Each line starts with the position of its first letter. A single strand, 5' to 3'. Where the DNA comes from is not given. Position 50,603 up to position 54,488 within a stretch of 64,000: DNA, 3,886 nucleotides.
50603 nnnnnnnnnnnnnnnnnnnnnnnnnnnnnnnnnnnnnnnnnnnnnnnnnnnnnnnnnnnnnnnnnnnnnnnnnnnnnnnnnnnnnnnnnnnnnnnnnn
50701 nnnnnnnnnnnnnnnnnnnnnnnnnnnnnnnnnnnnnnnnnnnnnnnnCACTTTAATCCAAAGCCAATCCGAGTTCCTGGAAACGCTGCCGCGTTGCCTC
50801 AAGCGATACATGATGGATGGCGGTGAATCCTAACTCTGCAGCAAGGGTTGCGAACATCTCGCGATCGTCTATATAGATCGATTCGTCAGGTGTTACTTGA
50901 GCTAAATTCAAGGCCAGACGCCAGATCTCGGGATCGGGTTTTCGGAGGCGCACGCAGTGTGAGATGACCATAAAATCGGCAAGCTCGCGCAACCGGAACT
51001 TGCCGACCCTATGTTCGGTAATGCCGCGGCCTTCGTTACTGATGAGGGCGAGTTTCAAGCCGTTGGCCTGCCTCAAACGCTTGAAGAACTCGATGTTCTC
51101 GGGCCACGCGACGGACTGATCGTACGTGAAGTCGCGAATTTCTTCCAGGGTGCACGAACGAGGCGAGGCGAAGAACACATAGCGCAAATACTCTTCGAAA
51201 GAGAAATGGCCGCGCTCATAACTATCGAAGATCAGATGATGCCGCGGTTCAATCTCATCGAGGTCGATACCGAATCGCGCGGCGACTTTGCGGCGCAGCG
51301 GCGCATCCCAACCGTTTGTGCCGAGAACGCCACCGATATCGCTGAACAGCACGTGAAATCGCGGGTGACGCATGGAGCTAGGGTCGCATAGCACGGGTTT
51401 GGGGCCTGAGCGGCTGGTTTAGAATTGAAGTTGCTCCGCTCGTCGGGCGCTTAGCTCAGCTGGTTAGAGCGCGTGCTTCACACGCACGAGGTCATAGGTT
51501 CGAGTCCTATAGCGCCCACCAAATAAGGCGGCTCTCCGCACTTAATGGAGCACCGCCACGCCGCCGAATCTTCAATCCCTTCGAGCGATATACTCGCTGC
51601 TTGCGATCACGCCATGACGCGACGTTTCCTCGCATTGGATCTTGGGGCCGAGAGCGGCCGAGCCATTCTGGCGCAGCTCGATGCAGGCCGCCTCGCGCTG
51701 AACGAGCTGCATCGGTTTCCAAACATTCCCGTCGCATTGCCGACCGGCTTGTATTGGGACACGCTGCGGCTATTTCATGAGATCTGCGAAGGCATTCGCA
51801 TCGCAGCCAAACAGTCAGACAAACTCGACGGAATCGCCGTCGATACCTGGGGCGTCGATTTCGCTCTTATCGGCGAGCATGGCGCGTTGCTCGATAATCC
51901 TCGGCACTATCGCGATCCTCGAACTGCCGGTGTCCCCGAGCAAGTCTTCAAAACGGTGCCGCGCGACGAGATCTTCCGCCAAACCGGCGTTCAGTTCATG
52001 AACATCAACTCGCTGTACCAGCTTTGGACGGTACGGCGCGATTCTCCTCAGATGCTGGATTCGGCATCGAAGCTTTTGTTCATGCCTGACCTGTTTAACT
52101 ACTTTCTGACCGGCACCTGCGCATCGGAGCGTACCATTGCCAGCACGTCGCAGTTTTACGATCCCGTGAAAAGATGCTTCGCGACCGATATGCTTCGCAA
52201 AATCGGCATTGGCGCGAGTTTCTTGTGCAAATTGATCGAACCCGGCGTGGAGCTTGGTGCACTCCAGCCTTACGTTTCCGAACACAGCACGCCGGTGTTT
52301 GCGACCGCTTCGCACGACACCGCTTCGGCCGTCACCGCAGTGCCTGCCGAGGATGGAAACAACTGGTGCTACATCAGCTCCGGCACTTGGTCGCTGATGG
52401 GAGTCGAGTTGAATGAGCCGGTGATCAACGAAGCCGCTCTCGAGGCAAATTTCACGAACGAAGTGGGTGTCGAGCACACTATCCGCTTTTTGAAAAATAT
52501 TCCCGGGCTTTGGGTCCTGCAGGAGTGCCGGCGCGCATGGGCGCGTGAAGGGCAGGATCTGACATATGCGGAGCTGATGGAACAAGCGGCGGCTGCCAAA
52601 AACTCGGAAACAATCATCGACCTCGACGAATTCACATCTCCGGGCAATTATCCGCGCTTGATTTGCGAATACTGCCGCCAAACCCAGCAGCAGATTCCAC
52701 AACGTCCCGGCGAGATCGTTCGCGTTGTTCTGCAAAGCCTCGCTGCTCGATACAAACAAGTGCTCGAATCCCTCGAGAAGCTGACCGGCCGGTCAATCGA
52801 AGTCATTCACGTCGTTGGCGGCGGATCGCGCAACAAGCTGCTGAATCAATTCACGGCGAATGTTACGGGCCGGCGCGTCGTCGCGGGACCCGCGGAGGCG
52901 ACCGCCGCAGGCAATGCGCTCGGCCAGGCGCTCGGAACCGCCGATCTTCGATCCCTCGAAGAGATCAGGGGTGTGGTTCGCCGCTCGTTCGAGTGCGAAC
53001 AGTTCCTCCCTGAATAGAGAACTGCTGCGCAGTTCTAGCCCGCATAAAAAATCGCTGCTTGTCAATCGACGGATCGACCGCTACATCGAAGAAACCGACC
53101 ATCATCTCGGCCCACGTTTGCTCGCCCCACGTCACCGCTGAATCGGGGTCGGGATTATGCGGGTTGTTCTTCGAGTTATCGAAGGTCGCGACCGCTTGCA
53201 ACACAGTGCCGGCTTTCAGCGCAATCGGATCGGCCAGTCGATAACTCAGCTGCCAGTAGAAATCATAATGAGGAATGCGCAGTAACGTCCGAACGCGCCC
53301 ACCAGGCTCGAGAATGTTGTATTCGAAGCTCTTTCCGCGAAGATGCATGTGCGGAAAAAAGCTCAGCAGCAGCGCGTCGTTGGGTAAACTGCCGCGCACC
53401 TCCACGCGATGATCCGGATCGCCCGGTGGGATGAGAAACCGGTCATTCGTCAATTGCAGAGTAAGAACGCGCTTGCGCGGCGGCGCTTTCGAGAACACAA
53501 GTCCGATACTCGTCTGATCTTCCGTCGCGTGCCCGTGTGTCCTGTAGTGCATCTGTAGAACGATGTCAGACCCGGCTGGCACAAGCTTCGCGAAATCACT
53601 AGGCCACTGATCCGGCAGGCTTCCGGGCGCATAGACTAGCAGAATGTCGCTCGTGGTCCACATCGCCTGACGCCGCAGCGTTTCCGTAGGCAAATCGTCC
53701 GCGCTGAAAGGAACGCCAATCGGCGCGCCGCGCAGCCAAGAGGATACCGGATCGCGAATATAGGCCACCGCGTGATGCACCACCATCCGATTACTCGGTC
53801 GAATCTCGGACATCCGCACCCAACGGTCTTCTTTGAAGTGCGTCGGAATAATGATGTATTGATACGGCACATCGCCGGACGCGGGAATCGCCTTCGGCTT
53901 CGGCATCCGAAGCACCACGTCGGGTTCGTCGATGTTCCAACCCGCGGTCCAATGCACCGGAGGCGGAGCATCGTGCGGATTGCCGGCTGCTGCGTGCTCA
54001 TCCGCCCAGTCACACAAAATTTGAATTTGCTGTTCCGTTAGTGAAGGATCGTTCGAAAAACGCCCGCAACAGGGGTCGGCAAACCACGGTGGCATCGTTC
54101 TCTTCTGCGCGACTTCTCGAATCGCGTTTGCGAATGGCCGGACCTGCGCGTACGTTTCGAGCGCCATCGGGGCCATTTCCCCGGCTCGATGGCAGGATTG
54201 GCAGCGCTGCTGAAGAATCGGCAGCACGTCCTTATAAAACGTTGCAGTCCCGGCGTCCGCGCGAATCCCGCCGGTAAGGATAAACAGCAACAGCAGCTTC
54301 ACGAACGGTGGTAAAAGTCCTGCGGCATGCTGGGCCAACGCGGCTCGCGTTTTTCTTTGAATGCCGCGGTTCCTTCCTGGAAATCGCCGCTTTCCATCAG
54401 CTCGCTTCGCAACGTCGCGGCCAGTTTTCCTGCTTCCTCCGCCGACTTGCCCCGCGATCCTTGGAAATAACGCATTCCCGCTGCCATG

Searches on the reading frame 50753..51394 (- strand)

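Call 18: search_protein_families(library=pfam, proteins=[window:50753-51394:-], max_evalue=0.001)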
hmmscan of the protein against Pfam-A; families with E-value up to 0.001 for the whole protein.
window:50753-51394:- (213 aa): 2 families
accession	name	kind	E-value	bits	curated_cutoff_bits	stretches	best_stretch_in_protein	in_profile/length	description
PF13419.12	HAD_2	-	1.1e-11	45.6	23.8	1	92-179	75-162/178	Haloacid dehalogenase-like hydrolase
PF00702.32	Hydrolase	-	2.7e-10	41.4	26.4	1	83-179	84-181/191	haloacid dehalogenase-like hydrolase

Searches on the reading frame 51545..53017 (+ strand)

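Call 18: search_protein_families(library=pfam, proteins=[window:51545-53017:+], max_evalue=0.001)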
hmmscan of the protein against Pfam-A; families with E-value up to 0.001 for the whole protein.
window:51545-53017:+ (490 aa): 2 families
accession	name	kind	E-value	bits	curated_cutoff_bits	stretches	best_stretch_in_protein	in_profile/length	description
PF02782.22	FGGY_C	-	1e-43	149.9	27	1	276-463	2-196/198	FGGY family of carbohydrate kinases, C-terminal domain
PF00370.27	FGGY_N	-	1.2e-21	77.9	28.8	1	29-263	3-243/245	FGGY family of carbohydrate kinases, N-terminal domain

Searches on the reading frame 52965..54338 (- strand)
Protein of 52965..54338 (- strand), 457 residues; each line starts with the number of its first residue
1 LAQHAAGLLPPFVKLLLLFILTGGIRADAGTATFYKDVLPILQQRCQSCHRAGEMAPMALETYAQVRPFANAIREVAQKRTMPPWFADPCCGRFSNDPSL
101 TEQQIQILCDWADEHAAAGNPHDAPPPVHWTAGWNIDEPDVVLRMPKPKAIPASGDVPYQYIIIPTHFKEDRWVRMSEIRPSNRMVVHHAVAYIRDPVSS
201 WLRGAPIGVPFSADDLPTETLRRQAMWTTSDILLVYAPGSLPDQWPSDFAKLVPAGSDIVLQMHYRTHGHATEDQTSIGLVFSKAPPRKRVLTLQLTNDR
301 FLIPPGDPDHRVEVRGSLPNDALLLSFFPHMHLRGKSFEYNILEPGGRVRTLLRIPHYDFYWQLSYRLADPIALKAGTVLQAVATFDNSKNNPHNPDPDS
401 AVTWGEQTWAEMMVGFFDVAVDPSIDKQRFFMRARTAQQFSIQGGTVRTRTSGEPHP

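Call 18: search_protein_families(library=pfam, proteins=[window:52965-54338:-], max_evalue=0.001)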
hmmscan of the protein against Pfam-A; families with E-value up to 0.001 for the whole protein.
window:52965-54338:- (457 aa): 1 family
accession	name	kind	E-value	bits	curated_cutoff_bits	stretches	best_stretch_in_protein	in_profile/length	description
PF03712.20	Cu2_monoox_C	-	9.8e-05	22.3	23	1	299-392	14-115/157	Copper type II ascorbate-dependent monooxygenase, C-terminal domain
